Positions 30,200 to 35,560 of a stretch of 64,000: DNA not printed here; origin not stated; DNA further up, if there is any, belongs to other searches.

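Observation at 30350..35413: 1687-aa orphan protein ending in a glutamine-synthetase-like amidoligase motif set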

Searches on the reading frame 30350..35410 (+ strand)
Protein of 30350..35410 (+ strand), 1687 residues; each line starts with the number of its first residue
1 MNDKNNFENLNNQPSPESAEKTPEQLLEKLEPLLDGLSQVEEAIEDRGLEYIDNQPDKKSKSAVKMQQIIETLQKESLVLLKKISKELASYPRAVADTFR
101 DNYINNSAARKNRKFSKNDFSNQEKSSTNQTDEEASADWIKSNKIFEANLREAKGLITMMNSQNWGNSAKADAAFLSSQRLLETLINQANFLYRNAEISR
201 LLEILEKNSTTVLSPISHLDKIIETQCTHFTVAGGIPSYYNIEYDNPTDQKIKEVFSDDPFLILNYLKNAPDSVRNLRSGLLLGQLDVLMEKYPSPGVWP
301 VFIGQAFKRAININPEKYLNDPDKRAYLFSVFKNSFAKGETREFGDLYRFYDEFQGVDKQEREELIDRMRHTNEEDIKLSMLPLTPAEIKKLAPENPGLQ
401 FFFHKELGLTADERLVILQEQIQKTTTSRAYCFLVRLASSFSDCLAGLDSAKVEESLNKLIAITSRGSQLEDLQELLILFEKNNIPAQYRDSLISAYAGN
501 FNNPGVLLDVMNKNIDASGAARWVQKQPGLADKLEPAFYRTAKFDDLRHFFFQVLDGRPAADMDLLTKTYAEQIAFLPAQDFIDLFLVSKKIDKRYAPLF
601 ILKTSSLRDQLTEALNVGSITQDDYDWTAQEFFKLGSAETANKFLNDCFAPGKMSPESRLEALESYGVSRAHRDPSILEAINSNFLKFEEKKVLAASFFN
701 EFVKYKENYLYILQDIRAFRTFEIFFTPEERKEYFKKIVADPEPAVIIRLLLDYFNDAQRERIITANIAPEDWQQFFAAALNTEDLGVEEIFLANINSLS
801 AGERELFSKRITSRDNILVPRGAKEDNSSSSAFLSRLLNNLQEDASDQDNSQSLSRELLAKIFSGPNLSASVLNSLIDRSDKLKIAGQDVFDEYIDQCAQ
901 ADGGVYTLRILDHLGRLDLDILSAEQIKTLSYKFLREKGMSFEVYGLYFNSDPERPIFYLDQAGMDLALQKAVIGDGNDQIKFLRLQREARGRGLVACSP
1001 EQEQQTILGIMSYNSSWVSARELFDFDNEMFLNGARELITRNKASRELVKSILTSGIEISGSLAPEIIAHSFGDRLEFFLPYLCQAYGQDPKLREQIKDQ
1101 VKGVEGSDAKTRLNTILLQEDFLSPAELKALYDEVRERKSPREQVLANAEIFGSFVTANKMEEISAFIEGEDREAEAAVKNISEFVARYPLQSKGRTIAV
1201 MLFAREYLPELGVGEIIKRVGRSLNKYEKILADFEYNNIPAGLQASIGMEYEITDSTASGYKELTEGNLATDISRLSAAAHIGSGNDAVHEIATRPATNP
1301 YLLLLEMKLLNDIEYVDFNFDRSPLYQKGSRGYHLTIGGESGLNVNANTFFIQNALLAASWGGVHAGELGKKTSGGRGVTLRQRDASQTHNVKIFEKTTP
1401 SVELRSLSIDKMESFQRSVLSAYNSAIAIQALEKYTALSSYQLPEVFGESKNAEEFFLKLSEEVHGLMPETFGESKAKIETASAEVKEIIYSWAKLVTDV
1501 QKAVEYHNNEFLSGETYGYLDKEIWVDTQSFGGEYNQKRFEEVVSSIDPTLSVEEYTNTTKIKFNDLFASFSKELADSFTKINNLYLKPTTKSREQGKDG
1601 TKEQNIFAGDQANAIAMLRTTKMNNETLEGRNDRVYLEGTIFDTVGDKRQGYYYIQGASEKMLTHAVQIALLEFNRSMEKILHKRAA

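Call 7: search_protein_families(library=ncbifam, proteins=[window:30350-35410:+], max_evalue=10)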
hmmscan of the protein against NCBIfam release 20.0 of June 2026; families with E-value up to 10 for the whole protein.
window:30350-35410:+ (1687 aa): 0 families

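Call 8: search_protein_families(library=pfam, proteins=[window:30350-35410:+], max_evalue=10)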
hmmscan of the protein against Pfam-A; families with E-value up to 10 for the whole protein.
window:30350-35410:+ (1687 aa): 1 family
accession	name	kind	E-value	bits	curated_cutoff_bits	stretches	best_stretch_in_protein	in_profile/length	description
PF18460.6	HetR_C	-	0.055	13.8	27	0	192-237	24-69/79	Heterocyst differentiation regulator C-terminal Hood domain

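Call 10: find_homologous_proteins(query=window:30350-35410:+, max_evalue=0.001)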
Query window:30350-35410:+ (1687 aa): 1 proteins with E <= 0.001 among 8000 candidates.
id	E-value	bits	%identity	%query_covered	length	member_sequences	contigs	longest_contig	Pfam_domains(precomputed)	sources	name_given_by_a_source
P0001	0.0e+0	3752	100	100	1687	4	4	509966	-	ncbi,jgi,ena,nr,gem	ncbi:MAG TPA: hypothetical protein PKI61_00480 [bacterium]|nr:hypothetical protein [bacterium] HPT29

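Call 14: find_encoding_contigs(protein=P0001, flank=10000, max_places=6)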
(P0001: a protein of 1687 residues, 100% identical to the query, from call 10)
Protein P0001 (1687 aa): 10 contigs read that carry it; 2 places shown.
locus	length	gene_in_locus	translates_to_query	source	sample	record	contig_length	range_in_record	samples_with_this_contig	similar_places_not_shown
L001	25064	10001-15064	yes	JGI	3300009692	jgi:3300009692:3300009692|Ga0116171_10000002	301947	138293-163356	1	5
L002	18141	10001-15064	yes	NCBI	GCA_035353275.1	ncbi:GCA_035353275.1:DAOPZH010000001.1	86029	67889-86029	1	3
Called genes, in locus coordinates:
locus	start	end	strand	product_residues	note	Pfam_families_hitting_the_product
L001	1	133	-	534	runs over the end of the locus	PF04055:Radical_SAM, PF16199:Radical_SAM_C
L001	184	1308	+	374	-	PF04519:Bactofilin (weak), PF26514:DUF8173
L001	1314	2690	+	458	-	PF02878:PGM_PMM_I, PF02879:PGM_PMM_II, PF02880:PGM_PMM_III, PF00408:PGM_PMM_IV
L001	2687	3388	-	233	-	PF02811:PHP (weak), PF13263:PHP_C (weak)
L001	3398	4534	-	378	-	PF09603:Fib_succ_major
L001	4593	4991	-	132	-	-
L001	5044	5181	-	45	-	-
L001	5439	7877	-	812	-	PF00690:Cation_ATPase_N, PF00122:E1-E2_ATPase, PF00702:Hydrolase, PF13246:Cation_ATPase, PF08282:Hydrolase_3 (faint), PF00689:Cation_ATPase_C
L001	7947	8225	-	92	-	-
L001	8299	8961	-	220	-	PF07853:DUF1648, PF13630:SdpI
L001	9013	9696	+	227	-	PF01509:TruB_N, PF16198:TruB_C_2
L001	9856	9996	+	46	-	-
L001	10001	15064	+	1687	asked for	-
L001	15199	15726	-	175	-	-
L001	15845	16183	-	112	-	-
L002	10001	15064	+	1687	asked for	-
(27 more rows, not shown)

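Call 20: search_protein_families(library=phrogs, proteins=[window:30350-35410:+], max_evalue=1)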
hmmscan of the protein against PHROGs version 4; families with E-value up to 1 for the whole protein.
window:30350-35410:+ (1687 aa): 3 families
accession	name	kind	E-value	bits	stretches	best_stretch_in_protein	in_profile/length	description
phrog_10263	-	unknown function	0.14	13.5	1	608-635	4-31/93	-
phrog_25297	-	unknown function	0.15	13.4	0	589-630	101-141/149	-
phrog_30707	-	unknown function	0.29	12.4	1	494-532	7-42/124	-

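Call 21: search_protein_families(library=padloc, proteins=[window:30350-35410:+], max_evalue=1)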
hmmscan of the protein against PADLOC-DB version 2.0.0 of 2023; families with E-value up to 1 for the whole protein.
window:30350-35410:+ (1687 aa): 0 families
